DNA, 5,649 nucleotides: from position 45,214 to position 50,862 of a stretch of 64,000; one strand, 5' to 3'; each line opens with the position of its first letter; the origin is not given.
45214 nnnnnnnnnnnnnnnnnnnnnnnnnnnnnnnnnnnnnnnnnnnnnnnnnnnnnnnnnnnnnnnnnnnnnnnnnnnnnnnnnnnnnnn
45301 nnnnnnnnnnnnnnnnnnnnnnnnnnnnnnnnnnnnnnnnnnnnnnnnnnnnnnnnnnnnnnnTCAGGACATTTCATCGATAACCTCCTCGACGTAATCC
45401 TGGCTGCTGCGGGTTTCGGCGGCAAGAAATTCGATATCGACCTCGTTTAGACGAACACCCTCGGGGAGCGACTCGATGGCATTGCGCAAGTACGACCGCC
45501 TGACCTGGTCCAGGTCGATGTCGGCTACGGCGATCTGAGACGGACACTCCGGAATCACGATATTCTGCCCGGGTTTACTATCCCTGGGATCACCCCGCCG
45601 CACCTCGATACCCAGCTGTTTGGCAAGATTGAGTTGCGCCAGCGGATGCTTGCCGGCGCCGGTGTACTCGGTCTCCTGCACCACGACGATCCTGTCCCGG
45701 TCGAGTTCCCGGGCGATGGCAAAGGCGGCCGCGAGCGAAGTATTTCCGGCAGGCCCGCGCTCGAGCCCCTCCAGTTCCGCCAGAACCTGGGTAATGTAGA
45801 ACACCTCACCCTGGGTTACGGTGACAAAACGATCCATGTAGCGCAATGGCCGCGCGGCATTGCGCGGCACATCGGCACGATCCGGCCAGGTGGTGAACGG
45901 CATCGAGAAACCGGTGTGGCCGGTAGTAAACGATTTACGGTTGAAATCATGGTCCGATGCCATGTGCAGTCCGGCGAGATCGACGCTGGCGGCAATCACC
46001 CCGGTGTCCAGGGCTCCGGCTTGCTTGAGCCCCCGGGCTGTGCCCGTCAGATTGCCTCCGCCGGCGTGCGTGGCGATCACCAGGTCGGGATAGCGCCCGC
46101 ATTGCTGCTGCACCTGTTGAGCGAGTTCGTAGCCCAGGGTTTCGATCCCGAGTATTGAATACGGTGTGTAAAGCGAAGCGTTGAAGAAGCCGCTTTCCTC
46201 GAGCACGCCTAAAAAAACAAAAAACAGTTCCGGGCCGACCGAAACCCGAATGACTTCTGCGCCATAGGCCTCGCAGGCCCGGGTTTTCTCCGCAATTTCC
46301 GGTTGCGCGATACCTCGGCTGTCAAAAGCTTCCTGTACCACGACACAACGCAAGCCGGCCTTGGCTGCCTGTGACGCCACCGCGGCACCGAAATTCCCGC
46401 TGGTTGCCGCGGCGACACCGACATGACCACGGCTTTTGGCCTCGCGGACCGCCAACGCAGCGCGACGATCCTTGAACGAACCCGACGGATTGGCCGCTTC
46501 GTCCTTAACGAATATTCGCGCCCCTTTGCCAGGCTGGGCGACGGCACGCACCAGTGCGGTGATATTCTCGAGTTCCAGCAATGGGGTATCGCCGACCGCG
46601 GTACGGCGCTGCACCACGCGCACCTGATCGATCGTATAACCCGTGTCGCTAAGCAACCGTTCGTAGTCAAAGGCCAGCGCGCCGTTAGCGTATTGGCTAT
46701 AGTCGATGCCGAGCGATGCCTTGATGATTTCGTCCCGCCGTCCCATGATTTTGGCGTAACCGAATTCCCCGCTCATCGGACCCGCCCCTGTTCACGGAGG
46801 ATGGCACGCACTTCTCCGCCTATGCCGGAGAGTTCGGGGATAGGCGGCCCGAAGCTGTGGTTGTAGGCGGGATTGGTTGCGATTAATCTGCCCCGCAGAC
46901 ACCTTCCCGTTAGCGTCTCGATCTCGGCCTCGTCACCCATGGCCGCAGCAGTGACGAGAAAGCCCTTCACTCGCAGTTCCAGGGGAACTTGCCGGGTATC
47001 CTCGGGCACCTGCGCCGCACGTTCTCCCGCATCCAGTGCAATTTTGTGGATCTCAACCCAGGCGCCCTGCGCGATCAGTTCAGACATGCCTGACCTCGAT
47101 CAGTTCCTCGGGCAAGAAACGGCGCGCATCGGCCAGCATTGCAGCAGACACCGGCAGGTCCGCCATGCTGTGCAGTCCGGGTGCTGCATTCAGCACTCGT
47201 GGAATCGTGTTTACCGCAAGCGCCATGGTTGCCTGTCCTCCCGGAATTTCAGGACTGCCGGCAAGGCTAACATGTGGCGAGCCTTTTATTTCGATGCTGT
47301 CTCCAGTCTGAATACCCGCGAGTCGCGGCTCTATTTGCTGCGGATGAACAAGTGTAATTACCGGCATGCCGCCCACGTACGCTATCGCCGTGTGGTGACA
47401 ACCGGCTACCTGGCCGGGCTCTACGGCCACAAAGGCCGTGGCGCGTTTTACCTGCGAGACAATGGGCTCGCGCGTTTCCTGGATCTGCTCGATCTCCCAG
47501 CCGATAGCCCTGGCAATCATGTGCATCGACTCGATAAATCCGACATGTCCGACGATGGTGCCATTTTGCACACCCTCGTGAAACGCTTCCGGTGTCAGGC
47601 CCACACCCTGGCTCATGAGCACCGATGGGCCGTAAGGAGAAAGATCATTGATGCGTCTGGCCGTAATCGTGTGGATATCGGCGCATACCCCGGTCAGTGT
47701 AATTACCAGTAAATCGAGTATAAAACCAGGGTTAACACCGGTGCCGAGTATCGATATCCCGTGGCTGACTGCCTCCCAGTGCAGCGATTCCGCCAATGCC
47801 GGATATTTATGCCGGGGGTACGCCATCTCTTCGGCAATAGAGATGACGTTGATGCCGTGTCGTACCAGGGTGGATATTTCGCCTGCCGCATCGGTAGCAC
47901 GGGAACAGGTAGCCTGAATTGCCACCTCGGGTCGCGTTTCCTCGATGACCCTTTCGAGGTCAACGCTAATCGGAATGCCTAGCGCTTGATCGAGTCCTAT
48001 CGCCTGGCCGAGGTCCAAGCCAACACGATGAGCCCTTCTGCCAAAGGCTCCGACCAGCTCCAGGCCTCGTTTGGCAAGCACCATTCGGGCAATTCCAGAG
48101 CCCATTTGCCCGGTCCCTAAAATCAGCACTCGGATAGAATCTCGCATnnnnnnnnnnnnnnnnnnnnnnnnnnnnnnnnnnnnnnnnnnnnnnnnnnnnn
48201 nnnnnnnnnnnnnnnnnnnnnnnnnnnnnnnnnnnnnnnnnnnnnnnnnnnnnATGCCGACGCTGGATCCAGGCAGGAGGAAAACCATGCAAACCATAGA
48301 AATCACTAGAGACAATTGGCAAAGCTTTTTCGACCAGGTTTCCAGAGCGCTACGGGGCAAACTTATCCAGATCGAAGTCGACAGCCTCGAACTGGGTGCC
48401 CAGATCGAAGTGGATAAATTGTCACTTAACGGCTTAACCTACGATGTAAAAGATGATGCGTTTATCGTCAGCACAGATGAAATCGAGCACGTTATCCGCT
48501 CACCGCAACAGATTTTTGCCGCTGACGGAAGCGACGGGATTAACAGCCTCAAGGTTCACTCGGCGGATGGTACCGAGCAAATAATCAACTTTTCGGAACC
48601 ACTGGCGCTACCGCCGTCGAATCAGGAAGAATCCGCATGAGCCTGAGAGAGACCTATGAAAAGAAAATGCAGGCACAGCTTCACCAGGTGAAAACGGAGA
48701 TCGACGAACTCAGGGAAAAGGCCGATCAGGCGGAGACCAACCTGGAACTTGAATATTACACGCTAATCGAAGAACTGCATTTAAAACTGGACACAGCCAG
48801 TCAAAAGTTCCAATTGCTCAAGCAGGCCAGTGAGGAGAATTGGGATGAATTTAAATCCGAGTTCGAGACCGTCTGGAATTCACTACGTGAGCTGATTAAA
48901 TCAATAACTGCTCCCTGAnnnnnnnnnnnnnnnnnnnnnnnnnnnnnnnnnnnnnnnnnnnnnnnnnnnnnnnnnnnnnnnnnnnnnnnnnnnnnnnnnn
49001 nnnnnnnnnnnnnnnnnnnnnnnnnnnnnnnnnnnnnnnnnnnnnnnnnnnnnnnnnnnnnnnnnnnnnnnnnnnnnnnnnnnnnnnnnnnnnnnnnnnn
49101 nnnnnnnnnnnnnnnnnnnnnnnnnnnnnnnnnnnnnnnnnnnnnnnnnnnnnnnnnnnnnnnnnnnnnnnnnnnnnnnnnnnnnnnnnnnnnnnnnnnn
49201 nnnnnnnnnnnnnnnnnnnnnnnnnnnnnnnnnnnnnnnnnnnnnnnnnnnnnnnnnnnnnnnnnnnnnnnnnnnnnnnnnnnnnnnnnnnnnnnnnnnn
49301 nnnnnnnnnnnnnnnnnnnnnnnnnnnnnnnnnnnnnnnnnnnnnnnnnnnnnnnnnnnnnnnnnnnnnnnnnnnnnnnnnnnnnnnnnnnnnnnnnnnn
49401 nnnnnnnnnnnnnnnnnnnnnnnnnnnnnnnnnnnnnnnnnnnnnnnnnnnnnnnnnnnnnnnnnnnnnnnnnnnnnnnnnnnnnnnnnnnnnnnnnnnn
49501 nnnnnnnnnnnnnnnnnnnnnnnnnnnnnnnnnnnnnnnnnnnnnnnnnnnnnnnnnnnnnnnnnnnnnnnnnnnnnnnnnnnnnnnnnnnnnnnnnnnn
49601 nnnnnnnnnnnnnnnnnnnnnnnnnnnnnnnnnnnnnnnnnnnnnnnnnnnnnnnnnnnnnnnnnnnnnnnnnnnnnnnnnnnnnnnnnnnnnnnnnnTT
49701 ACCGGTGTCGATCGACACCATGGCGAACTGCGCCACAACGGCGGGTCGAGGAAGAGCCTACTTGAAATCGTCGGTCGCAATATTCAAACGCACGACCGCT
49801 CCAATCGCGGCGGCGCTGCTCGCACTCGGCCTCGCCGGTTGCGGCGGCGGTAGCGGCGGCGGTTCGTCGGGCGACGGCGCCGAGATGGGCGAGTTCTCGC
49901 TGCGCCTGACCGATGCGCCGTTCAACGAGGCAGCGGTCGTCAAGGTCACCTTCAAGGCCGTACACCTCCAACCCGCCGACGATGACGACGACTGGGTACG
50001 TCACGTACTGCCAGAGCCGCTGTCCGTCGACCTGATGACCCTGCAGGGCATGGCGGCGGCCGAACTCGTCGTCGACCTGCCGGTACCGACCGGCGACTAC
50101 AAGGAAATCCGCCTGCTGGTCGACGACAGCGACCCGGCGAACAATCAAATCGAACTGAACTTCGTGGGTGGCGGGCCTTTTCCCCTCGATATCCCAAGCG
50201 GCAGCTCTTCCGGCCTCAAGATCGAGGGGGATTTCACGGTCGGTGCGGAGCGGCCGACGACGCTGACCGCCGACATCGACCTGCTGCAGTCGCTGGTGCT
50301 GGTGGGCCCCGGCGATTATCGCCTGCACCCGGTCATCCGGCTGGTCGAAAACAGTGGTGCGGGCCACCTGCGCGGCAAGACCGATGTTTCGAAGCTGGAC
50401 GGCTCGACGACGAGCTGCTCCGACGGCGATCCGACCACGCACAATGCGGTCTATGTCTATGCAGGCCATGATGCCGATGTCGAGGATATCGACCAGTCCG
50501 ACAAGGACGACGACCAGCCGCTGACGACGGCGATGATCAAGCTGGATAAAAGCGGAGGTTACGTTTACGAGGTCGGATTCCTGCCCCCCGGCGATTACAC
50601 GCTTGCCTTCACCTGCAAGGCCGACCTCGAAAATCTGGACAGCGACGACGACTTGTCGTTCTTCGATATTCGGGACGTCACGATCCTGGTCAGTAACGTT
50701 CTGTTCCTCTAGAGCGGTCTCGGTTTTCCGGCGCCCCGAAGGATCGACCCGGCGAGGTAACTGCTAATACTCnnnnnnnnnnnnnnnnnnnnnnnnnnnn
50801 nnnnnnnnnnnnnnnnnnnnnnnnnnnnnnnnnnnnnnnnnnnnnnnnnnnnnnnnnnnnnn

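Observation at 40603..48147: Complete Clostridium-type oxidative ornithine degradation operon (ord-ortA-ortB-oraS-oraE-orr) plus alr on a high-GC proteobacterial island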

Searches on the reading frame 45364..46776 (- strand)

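Call 4: search_protein_families(library=ncbifam, proteins=[window:45364-46776:-])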
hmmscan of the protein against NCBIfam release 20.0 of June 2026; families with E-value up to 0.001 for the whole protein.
window:45364-46776:- (470 aa): 36 families (the best 25 are shown)
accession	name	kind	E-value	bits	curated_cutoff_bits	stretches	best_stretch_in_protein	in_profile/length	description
NF040741.1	ornith_OrtB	equivalog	1.5e-236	785.2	550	1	7-468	3-463/464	2-amino-4-oxopentanoate thiolase subunit OrtB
NF006050.0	PRK08197.1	equivalog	1.8e-24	86.3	303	1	64-253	81-254/406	threonine synthase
NF004996.0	PRK06381.1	equivalog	1.1e-21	77.2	266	1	56-253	8-190/319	threonine synthase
TIGR01136.1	cysKM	subfamily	2.7e-20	72.9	344.15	2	59-176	3-107/299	cysteine synthase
TIGR01139.1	cysK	equivalog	2.9e-19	69.4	350.95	2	61-175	5-106/298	cysteine synthase A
NF007989.0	PRK10717.1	equivalog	2.9e-18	66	387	1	59-179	10-118/334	cysteine synthase A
NF004170.0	PRK05638.1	equivalog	7.8e-18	64.2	421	1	70-252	64-234/442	threonine synthase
NF008735.0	PRK11761.1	equivalog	1.9e-17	63.5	413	1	59-179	8-116/296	cysteine synthase CysM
TIGR00260.1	thrC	equivalog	2.2e-17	63.2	167.1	1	67-285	26-242/340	threonine synthase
TIGR01137.1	cysta_beta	equivalog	1.1e-16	60.6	510.25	1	60-366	8-297/457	cystathionine beta-synthase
NF005035.0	PRK06450.1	equivalog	3.6e-15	55.6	301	1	87-262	66-226/338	threonine synthase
TIGR01138.1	cysM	equivalog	7.1e-15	55.3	394.2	1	60-179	5-112/290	cysteine synthase B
TIGR03945.1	PLP_SbnA_fam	equivalog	2e-12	46.8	349.95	1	62-149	6-89/304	2,3-diaminopropionate biosynthesis protein SbnA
NF045641.2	BHydaspDhtseBhcB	equivalog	8.3e-12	44.8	550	1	83-265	32-203/312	beta-hydroxyaspartate dehydratase BhcB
TIGR01127.1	ilvA_1Cterm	equivalog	1.9e-10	40.3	378.75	1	85-366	14-280/380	threonine ammonia-lyase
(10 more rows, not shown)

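Call 5: search_protein_families(library=pfam, proteins=[window:45364-46776:-])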
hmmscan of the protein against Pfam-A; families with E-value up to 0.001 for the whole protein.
window:45364-46776:- (470 aa): 1 family
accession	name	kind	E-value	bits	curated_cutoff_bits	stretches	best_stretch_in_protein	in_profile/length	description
PF00291.31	PALP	-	4.7e-50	171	35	1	59-366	3-292/295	Pyridoxal-phosphate dependent enzyme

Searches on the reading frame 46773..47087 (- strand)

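Call 4: search_protein_families(library=ncbifam, proteins=[window:46773-47087:-])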
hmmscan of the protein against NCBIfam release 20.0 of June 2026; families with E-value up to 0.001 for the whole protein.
window:46773-47087:- (104 aa): 1 family
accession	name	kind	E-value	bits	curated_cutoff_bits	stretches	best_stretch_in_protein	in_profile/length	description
NF040739.1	ornith_OrtA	equivalog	2e-36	124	70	1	6-97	2-93/93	2-amino-4-oxopentanoate thiolase subunit OrtA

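Call 5: search_protein_families(library=pfam, proteins=[window:46773-47087:-])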
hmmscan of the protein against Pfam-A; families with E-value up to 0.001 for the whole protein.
window:46773-47087:- (104 aa): 1 family
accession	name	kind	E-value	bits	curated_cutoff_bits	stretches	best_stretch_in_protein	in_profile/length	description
PF22010.2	OrtA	-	1.8e-35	121.3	27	1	5-97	2-94/94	AKP thiolase subunit OrtA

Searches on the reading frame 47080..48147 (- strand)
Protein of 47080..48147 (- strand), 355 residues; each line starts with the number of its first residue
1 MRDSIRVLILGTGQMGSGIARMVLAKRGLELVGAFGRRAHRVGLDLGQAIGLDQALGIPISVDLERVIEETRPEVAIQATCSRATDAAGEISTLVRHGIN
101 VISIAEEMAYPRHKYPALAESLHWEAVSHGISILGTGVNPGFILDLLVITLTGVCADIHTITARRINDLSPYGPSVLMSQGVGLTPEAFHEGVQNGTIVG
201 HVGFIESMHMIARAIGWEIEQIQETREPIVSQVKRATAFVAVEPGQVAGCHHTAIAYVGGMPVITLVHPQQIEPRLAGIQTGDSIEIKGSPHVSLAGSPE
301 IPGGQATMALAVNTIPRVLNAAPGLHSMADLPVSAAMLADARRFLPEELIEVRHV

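Call 4: search_protein_families(library=ncbifam, proteins=[window:47080-48147:-])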
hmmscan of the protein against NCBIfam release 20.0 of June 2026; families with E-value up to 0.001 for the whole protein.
window:47080-48147:- (355 aa): 4 families
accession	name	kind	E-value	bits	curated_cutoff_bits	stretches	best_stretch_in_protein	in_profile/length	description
NF040740.1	ornith_Ord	equivalog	9.1e-137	456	400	1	5-338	1-334/335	2,4-diaminopentanoate dehydrogenase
TIGR00036.1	dapB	equivalog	5.6e-08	32.6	122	1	5-102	2-100/270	4-hydroxy-tetrahydrodipicolinate reductase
NF003995.0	PRK05472.2-4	subfamily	0.00025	20.7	126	1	4-102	83-173/213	redox-sensing transcriptional repressor Rex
NF003993.0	PRK05472.2-2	equivalog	0.00053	19.6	217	0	5-102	84-173/212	redox-sensing transcriptional repressor Rex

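Call 5: search_protein_families(library=pfam, proteins=[window:47080-48147:-])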
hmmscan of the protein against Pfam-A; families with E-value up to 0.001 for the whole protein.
window:47080-48147:- (355 aa): 2 families
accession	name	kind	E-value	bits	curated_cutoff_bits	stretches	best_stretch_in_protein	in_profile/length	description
PF19328.4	DAP_DH_C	-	8.2e-93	310.2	23.3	1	142-344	1-203/206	2,4-diaminopentanoate dehydrogenase C-terminal domain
PF01113.26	DapB_N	-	1e-10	42.2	25.6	1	5-101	1-94/124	Dihydrodipicolinate reductase, N-terminus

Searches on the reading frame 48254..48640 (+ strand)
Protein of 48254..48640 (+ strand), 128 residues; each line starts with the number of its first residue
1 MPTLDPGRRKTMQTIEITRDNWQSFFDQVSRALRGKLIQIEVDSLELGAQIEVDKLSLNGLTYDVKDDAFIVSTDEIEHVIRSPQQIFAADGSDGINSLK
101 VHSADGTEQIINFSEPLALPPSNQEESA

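Call 4: search_protein_families(library=ncbifam, proteins=[window:48254-48640:+])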
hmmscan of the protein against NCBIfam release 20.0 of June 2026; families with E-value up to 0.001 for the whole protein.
window:48254-48640:+ (128 aa): 0 families

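Call 5: search_protein_families(library=pfam, proteins=[window:48254-48640:+])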
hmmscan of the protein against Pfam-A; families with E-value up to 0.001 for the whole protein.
window:48254-48640:+ (128 aa): 1 family
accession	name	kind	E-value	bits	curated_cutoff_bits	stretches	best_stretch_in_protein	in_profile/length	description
PF17269.7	DUF5335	-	1.5e-33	115.3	27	1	15-121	3-109/110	Family of unknown function (DUF5335)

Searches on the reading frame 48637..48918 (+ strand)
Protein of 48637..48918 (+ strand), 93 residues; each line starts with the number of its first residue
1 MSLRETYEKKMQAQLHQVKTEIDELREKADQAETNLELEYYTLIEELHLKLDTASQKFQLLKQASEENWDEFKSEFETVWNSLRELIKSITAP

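Call 37: search_protein_families(library=pfam, proteins=[window:48637-48918:+])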
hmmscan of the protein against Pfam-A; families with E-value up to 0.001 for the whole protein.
window:48637-48918:+ (93 aa): 0 families

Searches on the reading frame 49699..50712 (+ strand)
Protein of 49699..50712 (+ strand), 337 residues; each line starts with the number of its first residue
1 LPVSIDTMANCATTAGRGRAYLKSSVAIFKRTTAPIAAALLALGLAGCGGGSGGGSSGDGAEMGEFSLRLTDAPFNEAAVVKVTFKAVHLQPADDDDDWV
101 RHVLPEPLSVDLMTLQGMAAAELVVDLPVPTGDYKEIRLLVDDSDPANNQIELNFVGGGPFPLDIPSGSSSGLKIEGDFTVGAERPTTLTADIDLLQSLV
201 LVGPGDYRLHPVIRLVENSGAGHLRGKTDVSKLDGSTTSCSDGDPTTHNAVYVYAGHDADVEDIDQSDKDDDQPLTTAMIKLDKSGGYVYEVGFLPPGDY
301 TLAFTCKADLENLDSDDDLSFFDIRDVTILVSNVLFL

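Call 37: search_protein_families(library=pfam, proteins=[window:49699-50712:+])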
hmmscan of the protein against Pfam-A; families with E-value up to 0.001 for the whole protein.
window:49699-50712:+ (337 aa): 1 family
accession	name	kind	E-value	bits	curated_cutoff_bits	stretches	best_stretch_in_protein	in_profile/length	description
PF14321.11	DUF4382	-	1.9e-28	99.8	25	1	64-211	2-136/136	Domain of unknown function (DUF4382)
